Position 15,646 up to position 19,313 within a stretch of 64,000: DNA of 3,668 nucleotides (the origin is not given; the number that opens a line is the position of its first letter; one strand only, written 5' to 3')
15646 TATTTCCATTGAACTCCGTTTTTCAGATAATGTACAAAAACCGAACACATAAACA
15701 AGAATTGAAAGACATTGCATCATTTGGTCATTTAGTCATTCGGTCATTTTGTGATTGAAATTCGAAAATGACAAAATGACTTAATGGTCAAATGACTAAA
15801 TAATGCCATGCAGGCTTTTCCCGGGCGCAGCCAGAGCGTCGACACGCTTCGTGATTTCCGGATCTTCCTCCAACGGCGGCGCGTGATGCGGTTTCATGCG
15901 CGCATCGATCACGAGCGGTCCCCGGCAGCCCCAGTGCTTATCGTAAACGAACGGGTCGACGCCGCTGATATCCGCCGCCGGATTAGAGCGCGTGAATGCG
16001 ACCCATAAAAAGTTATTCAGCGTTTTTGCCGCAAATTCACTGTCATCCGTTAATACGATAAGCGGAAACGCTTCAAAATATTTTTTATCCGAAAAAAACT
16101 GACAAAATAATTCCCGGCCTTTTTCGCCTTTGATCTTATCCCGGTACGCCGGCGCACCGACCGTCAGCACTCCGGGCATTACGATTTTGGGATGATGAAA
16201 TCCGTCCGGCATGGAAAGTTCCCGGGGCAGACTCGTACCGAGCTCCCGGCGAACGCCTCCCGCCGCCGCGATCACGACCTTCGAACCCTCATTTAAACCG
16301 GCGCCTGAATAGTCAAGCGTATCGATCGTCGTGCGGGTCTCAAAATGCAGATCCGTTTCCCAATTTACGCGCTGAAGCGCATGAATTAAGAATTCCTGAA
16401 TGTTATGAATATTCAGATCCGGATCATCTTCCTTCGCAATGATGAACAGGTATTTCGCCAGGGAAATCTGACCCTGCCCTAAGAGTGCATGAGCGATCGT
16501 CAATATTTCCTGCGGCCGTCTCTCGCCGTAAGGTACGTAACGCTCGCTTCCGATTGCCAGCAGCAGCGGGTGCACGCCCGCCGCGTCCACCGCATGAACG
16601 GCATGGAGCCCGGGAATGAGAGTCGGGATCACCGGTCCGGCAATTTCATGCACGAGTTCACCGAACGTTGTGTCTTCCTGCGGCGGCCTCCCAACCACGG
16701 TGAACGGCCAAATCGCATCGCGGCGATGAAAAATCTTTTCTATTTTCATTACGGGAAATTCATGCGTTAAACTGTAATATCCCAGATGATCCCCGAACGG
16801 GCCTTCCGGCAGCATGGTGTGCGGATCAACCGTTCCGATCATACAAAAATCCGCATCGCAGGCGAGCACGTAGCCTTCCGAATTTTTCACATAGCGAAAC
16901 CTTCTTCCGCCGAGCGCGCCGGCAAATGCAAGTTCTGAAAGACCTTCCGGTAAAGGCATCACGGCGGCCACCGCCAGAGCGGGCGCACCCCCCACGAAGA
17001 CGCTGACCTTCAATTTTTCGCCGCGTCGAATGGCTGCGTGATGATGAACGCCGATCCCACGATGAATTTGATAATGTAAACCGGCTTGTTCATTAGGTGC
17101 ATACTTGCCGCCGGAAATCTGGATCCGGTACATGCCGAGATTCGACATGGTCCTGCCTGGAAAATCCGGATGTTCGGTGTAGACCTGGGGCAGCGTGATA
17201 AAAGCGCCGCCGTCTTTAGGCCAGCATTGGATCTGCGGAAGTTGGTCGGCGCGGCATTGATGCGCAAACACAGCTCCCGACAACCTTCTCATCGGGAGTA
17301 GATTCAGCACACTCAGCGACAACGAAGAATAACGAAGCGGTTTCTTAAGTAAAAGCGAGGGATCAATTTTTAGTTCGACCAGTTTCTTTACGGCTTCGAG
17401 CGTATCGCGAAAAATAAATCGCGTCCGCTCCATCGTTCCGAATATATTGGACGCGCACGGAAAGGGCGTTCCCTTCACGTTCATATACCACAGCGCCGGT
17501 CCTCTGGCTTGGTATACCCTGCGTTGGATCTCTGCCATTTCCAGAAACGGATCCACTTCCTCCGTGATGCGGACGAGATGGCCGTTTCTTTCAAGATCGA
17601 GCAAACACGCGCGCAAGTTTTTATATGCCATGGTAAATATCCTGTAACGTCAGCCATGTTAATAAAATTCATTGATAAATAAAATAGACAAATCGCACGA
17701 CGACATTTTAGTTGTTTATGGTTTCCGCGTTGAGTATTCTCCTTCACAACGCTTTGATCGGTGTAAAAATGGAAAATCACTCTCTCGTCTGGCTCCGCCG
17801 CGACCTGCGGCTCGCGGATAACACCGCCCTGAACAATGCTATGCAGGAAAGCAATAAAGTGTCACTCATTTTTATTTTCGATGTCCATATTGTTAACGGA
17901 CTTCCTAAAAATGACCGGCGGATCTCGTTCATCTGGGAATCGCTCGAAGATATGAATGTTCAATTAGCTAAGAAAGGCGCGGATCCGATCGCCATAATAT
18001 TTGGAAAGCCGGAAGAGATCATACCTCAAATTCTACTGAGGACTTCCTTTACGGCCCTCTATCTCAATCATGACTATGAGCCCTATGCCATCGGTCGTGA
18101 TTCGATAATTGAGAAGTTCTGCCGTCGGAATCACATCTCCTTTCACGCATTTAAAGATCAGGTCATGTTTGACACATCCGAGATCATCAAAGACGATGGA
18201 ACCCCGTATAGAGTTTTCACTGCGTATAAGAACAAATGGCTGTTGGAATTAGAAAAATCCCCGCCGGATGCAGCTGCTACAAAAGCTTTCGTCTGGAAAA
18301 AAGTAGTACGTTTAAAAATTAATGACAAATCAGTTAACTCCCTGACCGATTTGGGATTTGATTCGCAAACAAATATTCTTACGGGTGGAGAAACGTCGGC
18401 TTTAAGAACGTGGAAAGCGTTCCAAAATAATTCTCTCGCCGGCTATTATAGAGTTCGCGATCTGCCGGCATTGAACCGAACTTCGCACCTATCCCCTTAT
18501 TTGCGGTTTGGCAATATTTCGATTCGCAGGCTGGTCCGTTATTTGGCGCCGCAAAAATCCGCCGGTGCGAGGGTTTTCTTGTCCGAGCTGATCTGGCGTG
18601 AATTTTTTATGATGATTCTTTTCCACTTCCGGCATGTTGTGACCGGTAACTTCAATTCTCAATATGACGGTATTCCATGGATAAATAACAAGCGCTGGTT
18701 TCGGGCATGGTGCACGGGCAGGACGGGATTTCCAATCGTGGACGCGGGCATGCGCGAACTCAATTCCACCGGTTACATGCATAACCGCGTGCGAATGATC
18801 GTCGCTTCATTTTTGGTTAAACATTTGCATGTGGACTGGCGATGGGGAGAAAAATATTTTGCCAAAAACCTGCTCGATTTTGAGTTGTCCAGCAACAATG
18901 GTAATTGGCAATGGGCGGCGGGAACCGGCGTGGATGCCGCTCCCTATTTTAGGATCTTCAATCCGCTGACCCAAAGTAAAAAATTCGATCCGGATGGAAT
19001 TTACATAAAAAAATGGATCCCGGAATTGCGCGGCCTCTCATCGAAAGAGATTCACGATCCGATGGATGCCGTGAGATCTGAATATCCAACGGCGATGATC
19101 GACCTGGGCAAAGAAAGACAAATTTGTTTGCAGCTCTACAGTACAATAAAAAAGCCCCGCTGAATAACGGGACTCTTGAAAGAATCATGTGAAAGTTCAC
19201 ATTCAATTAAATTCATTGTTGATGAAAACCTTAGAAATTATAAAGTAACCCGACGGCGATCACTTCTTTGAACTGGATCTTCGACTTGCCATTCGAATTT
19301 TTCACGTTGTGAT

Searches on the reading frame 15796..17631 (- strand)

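Call 47: search_protein_families(library=pfam, proteins=[window:15796-17631:-], max_evalue=0.00001)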
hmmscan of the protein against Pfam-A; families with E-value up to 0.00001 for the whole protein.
window:15796-17631:- (611 aa): 3 families
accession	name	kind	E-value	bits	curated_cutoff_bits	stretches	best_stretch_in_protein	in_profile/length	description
PF01977.22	UbiD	-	4e-64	216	23.3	1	126-316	21-206/206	3-octaprenyl-4-hydroxybenzoate carboxy-lyase Rift-related domain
PF20696.2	UbiD_C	-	1.1e-29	103.5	24.2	1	322-456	2-127/127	3-octaprenyl-4-hydroxybenzoate carboxy-lyase C-terminal domain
PF20695.2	UbiD_N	-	4.8e-24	84.7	24.3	1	11-87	2-77/78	3-octaprenyl-4-hydroxybenzoate carboxy-lyase N-terminal domain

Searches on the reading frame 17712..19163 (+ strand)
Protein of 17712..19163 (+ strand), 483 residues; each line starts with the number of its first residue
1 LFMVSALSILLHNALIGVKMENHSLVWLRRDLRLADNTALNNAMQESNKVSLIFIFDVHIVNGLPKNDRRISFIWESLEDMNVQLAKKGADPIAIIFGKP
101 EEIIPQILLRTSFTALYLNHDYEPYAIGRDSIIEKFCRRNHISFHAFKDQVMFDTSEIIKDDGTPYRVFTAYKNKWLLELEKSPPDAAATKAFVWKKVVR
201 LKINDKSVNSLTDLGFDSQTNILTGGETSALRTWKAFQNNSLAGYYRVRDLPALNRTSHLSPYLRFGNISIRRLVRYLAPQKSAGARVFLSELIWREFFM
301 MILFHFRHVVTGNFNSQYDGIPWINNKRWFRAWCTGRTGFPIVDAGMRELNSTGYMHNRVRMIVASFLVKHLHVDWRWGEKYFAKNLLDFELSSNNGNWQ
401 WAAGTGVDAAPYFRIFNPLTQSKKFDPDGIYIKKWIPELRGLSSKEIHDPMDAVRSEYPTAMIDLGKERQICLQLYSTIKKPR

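Call 47: search_protein_families(library=pfam, proteins=[window:17712-19163:+], max_evalue=0.00001)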
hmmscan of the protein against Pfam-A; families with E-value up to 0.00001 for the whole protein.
window:17712-19163:+ (483 aa): 2 families
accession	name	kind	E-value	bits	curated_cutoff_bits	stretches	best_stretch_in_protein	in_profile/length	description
PF03441.19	FAD_binding_7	-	4.8e-82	274.7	27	1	289-477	1-202/203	FAD binding domain of DNA photolyase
PF00875.24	DNA_photolyase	-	9.6e-38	130.1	26.6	1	24-185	1-161/164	DNA photolyase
